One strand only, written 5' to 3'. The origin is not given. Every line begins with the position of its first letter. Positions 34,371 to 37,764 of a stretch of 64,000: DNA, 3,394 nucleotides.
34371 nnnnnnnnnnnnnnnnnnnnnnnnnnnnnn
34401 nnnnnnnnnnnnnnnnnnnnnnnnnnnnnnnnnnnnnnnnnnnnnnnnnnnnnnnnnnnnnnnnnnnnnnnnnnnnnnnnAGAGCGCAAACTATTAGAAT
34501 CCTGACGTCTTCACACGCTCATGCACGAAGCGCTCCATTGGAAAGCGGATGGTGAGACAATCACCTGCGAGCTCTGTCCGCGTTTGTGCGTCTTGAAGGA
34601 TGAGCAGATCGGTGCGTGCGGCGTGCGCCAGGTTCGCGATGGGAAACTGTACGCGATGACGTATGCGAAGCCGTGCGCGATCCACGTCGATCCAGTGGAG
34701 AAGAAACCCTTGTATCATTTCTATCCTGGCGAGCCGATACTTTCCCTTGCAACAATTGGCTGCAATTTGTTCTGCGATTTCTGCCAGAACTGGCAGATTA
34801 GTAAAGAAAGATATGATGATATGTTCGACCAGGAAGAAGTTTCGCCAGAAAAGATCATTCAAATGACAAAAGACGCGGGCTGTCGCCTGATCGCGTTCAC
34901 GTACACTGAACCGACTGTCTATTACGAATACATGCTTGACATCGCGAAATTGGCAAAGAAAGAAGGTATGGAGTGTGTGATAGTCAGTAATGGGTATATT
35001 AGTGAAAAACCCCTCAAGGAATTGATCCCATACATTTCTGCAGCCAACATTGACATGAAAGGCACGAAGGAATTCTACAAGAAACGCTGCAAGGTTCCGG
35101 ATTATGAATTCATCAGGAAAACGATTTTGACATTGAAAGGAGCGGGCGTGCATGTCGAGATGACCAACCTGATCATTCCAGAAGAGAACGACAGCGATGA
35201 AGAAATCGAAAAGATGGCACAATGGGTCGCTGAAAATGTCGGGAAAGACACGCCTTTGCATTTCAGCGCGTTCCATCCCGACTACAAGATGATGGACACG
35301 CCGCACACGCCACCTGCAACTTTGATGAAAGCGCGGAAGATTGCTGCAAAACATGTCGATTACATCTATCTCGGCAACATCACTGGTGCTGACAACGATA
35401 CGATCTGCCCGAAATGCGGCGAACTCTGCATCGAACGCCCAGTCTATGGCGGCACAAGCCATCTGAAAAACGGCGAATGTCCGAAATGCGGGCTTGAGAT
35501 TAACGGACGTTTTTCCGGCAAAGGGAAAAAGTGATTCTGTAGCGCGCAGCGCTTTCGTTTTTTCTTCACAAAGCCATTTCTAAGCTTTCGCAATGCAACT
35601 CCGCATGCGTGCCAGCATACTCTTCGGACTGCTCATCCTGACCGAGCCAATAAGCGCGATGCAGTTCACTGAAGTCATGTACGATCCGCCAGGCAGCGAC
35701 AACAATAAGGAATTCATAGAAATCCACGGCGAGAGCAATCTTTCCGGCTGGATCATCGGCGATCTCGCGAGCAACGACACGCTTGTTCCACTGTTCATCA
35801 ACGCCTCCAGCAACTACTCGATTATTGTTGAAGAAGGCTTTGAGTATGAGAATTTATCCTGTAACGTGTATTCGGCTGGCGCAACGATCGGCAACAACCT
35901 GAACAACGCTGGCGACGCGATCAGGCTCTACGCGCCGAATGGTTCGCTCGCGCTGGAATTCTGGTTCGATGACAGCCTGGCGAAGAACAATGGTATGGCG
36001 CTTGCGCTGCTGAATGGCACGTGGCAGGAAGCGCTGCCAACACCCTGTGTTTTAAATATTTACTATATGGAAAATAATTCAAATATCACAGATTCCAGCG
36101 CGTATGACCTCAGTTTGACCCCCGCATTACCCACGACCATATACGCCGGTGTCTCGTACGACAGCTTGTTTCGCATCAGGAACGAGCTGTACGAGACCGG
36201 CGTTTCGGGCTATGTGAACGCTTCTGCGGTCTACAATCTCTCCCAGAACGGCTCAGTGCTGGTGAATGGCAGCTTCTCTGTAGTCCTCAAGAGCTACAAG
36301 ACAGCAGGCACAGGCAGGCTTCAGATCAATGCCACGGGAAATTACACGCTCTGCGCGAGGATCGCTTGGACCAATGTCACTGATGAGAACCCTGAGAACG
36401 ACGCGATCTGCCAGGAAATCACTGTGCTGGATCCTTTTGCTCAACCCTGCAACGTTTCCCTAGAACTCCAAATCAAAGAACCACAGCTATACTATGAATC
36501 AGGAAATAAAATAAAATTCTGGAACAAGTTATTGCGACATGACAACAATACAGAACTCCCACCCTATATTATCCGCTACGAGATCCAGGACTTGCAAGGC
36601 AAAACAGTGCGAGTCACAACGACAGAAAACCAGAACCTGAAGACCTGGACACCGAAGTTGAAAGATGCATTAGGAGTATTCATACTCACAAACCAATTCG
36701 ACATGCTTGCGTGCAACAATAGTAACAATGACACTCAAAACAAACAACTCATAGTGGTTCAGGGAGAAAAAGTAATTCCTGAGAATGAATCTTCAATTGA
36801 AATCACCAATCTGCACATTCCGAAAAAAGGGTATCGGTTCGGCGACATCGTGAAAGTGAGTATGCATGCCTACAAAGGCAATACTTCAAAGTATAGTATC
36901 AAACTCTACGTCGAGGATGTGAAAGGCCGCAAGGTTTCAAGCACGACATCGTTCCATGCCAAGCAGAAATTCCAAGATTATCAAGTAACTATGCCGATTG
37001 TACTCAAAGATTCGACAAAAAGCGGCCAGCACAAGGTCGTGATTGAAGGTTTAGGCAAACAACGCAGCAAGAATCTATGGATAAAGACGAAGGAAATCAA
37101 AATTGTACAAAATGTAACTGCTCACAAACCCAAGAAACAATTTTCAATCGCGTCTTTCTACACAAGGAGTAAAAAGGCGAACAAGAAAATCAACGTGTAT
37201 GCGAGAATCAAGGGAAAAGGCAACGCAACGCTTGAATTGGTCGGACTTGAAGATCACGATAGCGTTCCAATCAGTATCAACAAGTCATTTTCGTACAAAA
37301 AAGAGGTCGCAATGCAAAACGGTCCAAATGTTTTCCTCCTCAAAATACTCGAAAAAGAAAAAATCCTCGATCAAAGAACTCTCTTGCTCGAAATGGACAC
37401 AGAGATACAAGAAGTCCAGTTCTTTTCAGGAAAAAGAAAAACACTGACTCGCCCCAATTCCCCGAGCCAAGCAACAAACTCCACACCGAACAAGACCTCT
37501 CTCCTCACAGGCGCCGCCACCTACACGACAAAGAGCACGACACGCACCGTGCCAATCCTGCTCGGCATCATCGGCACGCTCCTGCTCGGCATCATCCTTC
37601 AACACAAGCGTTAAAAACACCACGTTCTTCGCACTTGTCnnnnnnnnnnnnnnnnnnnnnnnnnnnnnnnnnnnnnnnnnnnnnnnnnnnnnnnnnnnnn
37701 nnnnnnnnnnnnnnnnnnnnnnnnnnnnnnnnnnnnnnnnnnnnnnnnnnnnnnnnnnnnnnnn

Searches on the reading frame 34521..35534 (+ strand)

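Call 79: search_protein_families(library=pfam, proteins=[window:34521-35534:+], max_evalue=0.01)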
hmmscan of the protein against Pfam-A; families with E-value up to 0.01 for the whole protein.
window:34521-35534:+ (337 aa): 3 families
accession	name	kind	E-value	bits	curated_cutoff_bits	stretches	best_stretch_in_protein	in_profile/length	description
PF04055.27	Radical_SAM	-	8.3e-25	88.3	29.5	1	78-231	4-164/166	Radical SAM superfamily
PF13353.11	Fer4_12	-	2.1e-06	28.5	22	1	76-173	10-107/137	4Fe-4S single cluster domain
PF07754.17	HVO_2753_ZBP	-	0.0046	17.2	33.2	0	295-324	18-46/46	Small zinc finger protein HVO_2753-like, Zn-binding pocket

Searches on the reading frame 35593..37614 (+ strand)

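Call 20: search_protein_families(library=pfam, proteins=[window:35593-37614:+], max_evalue=0.001)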
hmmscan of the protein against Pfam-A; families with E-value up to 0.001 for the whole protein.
window:35593-37614:+ (673 aa): 1 family
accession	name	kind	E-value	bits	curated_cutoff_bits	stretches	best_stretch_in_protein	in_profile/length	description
PF00932.25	LTD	-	3.6e-06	27.7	34.3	1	23-119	8-101/109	Lamin Tail Domain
